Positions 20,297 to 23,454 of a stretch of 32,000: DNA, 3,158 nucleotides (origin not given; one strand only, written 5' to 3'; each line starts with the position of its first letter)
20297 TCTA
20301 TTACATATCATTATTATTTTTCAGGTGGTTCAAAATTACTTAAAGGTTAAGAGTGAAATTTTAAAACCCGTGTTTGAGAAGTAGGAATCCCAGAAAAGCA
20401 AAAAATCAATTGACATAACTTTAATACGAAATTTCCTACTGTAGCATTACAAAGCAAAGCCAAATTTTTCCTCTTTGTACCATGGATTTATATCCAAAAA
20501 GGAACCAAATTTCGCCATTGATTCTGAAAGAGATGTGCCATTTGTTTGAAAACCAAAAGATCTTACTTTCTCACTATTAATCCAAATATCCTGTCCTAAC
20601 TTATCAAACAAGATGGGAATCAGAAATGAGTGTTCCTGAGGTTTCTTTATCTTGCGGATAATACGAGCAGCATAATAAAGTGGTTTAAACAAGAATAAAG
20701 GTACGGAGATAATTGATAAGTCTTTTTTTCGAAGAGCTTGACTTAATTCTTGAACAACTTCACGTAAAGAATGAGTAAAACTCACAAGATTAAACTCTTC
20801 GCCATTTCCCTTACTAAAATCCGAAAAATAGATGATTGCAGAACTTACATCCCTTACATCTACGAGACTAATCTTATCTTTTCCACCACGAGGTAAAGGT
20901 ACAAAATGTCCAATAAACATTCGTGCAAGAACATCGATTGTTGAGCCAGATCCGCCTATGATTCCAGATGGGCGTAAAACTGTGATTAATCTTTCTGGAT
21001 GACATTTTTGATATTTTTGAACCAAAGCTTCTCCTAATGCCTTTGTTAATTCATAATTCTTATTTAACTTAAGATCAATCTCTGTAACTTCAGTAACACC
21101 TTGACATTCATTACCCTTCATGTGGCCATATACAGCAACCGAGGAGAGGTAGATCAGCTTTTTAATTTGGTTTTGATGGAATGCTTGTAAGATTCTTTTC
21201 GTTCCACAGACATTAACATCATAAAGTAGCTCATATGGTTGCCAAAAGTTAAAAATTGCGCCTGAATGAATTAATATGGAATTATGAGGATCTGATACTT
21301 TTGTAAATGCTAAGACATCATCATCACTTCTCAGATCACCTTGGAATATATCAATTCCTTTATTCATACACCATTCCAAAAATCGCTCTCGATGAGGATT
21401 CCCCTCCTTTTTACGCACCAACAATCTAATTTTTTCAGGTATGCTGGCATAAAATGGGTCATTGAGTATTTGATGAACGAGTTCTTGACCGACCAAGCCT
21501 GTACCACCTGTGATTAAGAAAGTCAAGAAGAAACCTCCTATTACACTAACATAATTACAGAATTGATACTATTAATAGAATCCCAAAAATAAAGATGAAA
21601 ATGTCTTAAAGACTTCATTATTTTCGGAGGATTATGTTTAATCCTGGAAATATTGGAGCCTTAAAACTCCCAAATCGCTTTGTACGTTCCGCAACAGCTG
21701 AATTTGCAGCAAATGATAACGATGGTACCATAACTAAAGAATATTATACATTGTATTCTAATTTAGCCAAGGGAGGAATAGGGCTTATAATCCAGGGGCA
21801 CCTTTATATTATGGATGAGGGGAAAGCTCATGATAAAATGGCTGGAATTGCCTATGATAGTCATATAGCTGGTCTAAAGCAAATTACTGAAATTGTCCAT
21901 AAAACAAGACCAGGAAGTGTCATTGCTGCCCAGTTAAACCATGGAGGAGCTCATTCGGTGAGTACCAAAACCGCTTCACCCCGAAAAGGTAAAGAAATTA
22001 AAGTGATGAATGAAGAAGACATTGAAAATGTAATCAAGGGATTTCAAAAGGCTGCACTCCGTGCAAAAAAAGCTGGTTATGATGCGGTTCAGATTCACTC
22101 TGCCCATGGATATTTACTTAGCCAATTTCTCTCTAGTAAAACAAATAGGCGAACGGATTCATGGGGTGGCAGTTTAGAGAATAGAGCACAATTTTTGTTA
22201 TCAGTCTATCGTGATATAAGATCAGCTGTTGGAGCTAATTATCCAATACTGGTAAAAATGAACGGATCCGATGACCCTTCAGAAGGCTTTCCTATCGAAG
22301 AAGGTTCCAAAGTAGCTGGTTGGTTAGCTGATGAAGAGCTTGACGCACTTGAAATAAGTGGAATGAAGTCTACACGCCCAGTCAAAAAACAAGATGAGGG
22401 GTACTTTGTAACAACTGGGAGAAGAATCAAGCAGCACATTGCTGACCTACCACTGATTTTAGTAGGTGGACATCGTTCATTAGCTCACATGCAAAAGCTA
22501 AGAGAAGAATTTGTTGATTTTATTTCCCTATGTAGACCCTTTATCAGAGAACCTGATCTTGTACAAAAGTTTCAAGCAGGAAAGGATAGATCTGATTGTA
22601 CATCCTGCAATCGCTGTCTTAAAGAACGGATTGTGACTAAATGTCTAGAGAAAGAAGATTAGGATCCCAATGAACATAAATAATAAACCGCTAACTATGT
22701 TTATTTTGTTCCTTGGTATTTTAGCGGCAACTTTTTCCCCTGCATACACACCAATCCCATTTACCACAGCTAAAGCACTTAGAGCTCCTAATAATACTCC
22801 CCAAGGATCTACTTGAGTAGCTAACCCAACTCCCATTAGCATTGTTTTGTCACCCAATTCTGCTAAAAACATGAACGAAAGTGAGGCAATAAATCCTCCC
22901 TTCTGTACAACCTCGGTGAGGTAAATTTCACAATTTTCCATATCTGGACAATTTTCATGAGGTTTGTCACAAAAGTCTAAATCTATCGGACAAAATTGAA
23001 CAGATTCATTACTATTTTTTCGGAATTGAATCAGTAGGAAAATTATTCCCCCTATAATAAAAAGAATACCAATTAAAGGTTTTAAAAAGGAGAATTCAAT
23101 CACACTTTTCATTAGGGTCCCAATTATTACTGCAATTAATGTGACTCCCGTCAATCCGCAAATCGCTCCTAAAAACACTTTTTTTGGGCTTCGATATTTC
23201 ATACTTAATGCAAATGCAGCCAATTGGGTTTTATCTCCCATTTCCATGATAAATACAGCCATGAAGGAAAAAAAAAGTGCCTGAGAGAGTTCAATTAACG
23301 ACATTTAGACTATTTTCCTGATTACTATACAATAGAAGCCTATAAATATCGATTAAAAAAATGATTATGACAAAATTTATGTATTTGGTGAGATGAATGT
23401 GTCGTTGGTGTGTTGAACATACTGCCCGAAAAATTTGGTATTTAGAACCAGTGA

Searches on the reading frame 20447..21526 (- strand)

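Call 3: search_protein_families(library=pfam, proteins=[window:20447-21526:-], max_evalue=0.01)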
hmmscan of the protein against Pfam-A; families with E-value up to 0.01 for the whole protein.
window:20447-21526:- (359 aa): 9 families
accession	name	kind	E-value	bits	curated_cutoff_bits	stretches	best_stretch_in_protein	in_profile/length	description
PF01370.27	Epimerase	-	3.3e-24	86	20.9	1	4-246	2-238/240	NAD dependent epimerase/dehydratase family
PF07993.18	NAD_binding_4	-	7.1e-23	81.5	20.1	1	5-199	1-221/258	Male sterility protein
PF01073.25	3Beta_HSD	-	3.8e-20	72.5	22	1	4-231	1-225/280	3-beta hydroxysteroid dehydrogenase/isomerase family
PF16363.11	GDP_Man_Dehyd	-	2.6e-09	37.4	27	1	4-176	1-171/332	GDP-mannose 4,6 dehydratase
PF02719.21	Polysacc_synt_2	-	2.3e-06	27.5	20.2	1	4-129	2-128/293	Polysaccharide biosynthesis protein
PF04321.23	RmlD_sub_bind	-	3e-05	23.7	27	1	1-193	1-155/287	RmlD substrate binding domain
PF13460.12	NAD_binding_10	-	4e-05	24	27.2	1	7-139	1-108/184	NAD(P)H-binding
PF05368.20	NmrA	-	0.00083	19.5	27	0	3-126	5-104/298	NmrA-like family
PF08659.16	KR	-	0.0044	17.4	22.6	0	2-71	2-68/180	KR domain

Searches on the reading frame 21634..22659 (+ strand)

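Call 3: search_protein_families(library=pfam, proteins=[window:21634-22659:+], max_evalue=0.01)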
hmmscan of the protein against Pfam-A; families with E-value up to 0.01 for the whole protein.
window:21634-22659:+ (342 aa): 1 family
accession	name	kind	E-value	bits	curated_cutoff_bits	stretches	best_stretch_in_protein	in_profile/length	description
PF00724.26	Oxidored_FMN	-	1.5e-61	209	27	1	1-317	2-339/342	NADH:flavin oxidoreductase / NADH oxidase family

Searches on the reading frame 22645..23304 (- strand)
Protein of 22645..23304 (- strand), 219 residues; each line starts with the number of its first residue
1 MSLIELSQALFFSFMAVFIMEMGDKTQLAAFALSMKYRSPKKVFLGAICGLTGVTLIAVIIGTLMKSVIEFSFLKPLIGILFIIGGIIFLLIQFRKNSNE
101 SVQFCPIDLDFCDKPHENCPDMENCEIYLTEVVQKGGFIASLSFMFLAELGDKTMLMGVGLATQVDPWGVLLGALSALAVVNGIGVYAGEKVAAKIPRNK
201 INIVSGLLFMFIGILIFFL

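Call 3: search_protein_families(library=pfam, proteins=[window:22645-23304:-], max_evalue=0.01)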
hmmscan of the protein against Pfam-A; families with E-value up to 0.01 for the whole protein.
window:22645-23304:- (219 aa): 2 families
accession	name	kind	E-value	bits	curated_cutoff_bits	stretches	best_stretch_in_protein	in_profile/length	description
PF01169.24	GDT1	-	6e-41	139.1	27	2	140-213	2-75/75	Divalent cation/proton antiporter GDT1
PF01925.25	TauE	-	0.00017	21.8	32.6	0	34-96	52-113/237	Sulfite exporter TauE/SafE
